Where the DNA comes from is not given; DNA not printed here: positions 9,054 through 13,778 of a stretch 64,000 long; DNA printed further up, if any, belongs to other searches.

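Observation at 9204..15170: Candidate novel three-gene system: nuclease-fold protein + ParB/Srx-like protein + 1474-aa DUF4297-like/P-loop/HEAT giant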

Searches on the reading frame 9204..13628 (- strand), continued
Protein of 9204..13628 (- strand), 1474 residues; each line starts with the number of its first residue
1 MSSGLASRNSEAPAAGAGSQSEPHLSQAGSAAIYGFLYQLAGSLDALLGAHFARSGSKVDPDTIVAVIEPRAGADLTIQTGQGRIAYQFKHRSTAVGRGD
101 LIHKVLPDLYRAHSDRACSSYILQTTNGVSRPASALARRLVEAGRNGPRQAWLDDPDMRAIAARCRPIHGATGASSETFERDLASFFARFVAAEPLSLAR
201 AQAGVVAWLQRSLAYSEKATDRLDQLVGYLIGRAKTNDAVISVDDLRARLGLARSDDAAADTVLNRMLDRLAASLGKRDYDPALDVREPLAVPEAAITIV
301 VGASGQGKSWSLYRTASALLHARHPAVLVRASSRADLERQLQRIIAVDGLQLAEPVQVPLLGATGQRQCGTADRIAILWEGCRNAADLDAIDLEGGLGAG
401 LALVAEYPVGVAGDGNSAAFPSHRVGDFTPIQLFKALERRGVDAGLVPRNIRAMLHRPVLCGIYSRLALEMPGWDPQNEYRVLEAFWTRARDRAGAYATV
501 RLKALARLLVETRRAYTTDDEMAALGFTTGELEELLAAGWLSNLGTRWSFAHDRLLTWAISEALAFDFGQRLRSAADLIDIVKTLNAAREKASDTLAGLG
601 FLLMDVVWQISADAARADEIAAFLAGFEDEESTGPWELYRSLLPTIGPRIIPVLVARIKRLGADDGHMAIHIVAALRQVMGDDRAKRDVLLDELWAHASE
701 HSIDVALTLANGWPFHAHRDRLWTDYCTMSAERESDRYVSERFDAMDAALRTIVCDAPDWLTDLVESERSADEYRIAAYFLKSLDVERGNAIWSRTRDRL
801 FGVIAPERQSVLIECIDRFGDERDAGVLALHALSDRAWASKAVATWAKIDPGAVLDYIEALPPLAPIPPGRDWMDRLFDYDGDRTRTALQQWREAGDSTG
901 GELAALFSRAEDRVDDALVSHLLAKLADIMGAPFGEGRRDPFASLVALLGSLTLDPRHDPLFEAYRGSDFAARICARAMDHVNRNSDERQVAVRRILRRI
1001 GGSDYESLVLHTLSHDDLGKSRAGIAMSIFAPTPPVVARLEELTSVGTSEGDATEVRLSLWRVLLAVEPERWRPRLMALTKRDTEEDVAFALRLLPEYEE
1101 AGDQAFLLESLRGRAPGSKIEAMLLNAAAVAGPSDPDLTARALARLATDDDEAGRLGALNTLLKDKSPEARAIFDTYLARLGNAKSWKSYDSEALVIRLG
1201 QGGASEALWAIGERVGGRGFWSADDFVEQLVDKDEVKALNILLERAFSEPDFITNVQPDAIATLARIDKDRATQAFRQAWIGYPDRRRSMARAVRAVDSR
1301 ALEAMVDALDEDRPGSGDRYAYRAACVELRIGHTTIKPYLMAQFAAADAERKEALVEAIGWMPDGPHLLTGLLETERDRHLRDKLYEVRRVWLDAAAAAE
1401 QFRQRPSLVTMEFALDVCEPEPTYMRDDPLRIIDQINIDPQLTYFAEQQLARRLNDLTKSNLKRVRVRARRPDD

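Call 96: search_protein_families(library=pfam, proteins=[L001:8001-8780:+, L002:8001-8780:+, L004:8001-8780:+, L005:1749-2528:+, L006:5629-6408:+, L007:7566-8345:+], max_evalue=10)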
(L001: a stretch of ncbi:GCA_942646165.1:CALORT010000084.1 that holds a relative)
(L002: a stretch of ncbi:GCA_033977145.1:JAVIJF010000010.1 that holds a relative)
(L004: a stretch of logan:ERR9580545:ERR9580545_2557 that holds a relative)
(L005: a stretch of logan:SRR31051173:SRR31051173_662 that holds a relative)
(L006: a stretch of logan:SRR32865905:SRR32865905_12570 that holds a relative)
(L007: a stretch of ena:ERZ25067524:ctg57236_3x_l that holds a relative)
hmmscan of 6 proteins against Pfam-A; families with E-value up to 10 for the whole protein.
L001:8001-8780:+ (260 aa): 1 family
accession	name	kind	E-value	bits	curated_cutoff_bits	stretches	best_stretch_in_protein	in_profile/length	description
PF15644.12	Gln_amidase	-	0.048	15.2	24.1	1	186-246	30-91/114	Papain fold toxin 1, glutamine deamidase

L002:8001-8780:+ (260 aa): 0 families

L004:8001-8780:+ (260 aa): 0 families

L005:1749-2528:+ (260 aa): 0 families

L006:5629-6408:+ (260 aa): 2 families
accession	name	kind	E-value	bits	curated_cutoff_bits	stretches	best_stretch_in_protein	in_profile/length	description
PF14063.11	DUF4254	-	0.032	14.5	27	1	147-203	8-64/144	Protein of unknown function (DUF4254)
PF11333.13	DUF3135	-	0.15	12.8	22.7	1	192-229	6-43/81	Protein of unknown function (DUF3135)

L007:7566-8345:+ (260 aa): 0 families

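Call 97: search_protein_families(library=padloc, proteins=[P0002, P0003, P0004, P0005, P0007, P0008], max_evalue=0.1)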
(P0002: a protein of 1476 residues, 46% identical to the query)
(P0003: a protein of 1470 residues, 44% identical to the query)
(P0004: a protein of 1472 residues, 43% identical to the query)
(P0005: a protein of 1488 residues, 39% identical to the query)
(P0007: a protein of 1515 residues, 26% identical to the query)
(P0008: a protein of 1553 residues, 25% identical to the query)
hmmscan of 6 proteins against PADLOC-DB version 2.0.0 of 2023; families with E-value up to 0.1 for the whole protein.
P0002 (1476 aa): 6 families
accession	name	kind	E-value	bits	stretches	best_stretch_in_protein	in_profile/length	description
PDLC02164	Avs2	-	0.0072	12.1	1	274-334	326-386/1504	-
PDLC02163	Avs2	-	0.039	9.5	1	289-327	408-446/1576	-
PDLC02350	AbiO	-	0.043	10.6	1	292-340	192-240/468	AbiO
PDLC02372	Nhi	-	0.043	10.5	1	292-343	199-248/470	-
PDLC04140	mad8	-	0.049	11.1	0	286-314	20-49/314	mads_8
PDLC00279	PtuA1|PtuA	-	0.052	10.7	1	284-319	18-53/416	AAA ATPase domain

P0003 (1470 aa): 4 families
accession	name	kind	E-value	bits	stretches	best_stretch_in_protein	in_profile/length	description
PDLC04140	mad8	-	0.00068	17.2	1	286-441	22-133/314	mads_8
PDLC02350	AbiO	-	0.0074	13.1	1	285-341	190-241/468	AbiO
PDLC03849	LmuA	-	0.0085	13.7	1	162-246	162-244/370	-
PDLC02372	Nhi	-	0.019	11.6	1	291-338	199-245/470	-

P0004 (1472 aa): 5 families
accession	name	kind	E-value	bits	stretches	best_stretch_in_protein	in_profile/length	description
PDLC04702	PDC-M54A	-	1.3e-05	20.8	1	270-333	295-358/1621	-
PDLC04140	mad8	-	0.00075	17.1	1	289-349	25-84/314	mads_8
PDLC00273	PtuA1|PtuA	-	0.0049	13.9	1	294-333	5-44/375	AAA ATPase domain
PDLC04700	PDC-M54A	-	0.0056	11.6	1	293-330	319-355/1657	-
PDLC02161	Avs2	-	0.057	9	1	291-353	341-405/1499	-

P0005 (1488 aa): 4 families
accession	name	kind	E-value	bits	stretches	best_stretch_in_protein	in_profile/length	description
PDLC04140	mad8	-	0.006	14.1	1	302-346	29-70/314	mads_8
PDLC02350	AbiO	-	0.013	12.3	1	300-347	192-239/468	AbiO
PDLC02372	Nhi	-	0.027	11.1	1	300-349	199-247/470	-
PDLC04135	mad3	-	0.046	11.2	1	296-326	18-48/374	mads_3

P0007 (1515 aa): 0 families

P0008 (1553 aa): 1 family
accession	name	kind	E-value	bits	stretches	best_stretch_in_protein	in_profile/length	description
PDLC03848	LmuA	-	0.0077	14.6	1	8-242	10-197/373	-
